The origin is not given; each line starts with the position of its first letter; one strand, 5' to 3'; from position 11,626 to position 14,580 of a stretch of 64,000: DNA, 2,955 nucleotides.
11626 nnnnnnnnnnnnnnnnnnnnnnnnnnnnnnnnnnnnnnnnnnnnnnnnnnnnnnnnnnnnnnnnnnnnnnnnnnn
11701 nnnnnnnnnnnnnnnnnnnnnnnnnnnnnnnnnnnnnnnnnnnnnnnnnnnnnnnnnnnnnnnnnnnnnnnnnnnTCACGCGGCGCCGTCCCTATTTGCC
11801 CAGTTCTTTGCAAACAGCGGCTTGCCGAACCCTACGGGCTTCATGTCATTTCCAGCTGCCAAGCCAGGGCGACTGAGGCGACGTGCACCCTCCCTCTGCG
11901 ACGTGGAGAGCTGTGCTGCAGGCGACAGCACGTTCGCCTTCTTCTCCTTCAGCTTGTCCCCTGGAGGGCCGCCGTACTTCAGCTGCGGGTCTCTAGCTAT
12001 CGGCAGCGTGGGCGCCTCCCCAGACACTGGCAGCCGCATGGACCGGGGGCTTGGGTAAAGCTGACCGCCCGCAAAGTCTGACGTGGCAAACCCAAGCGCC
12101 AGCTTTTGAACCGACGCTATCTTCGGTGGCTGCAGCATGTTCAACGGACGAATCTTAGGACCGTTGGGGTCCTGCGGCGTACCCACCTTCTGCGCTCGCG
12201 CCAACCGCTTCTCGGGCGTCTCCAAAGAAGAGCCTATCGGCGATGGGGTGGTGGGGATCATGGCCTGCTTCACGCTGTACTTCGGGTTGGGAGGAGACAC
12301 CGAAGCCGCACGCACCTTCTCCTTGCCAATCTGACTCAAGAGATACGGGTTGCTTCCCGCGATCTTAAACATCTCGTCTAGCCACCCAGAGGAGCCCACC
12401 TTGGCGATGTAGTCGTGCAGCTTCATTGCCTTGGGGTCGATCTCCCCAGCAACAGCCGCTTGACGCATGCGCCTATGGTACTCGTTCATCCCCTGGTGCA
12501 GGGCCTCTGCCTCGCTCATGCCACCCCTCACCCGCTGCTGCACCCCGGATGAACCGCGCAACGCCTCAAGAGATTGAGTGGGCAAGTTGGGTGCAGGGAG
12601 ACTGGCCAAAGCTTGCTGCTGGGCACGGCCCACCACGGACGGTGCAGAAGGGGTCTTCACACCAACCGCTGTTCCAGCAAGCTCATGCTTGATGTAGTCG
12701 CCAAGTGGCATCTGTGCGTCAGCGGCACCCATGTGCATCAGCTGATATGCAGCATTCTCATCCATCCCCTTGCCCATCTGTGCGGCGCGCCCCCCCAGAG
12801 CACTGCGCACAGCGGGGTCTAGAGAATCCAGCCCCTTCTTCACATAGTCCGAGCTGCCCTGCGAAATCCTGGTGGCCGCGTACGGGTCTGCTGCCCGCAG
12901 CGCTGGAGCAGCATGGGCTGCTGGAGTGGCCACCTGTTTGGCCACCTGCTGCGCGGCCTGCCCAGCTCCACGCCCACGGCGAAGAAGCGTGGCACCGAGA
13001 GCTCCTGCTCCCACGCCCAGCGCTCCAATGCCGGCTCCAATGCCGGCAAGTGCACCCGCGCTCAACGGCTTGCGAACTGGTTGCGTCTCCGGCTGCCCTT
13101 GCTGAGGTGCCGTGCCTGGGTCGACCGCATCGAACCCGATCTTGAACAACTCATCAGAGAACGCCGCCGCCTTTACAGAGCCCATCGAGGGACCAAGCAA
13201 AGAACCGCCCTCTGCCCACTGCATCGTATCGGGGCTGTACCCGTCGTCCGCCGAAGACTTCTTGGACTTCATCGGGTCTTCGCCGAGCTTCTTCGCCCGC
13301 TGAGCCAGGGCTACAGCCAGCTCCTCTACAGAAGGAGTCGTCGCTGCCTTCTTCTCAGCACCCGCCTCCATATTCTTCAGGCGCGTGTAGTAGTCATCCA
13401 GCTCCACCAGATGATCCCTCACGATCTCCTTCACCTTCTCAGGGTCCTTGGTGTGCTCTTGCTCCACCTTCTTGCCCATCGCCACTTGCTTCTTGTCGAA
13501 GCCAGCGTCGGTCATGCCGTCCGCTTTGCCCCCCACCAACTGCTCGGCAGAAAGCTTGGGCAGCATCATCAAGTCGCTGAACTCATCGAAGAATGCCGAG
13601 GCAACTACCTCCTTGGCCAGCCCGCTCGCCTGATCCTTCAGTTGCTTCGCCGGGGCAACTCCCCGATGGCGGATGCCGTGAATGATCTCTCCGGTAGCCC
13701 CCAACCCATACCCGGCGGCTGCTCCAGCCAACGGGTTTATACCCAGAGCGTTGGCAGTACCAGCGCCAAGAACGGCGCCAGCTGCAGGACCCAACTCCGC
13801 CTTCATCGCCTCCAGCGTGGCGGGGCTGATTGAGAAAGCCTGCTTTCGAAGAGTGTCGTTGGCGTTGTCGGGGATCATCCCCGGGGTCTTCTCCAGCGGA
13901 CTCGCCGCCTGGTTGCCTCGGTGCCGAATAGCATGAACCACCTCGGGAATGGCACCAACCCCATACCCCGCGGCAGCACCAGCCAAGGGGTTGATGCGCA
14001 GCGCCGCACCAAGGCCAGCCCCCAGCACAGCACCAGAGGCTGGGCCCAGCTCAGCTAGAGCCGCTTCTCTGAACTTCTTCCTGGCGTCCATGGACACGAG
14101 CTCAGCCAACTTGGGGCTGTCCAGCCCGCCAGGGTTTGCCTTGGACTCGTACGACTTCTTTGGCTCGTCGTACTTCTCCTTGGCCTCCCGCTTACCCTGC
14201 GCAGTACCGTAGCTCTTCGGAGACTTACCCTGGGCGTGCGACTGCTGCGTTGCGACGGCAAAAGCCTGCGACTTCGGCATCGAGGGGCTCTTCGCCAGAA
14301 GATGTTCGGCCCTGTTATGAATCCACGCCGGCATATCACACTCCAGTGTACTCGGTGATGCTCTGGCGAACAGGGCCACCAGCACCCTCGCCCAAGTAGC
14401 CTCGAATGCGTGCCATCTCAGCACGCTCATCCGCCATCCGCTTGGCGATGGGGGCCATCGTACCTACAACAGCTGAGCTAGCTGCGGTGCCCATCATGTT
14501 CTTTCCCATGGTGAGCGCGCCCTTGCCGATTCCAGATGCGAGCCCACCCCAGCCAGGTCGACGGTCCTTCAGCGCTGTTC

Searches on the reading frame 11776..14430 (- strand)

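Call 58: search_protein_families(library=pfam, proteins=[window:11776-14430:-], max_evalue=0.001)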
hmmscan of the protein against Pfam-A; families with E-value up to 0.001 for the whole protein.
window:11776-14430:- (884 aa): 1 family
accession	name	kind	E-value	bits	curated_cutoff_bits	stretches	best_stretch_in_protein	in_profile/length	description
PF18905.5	DUF5661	-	2e-08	34.9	27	1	314-355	18-63/65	Protein of unknown function (DUF5661)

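Call 77: search_protein_families(library=phrogs, proteins=[window:11776-14430:-], max_evalue=0.001)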
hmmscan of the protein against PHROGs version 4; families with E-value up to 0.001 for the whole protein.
window:11776-14430:- (884 aa): 0 families
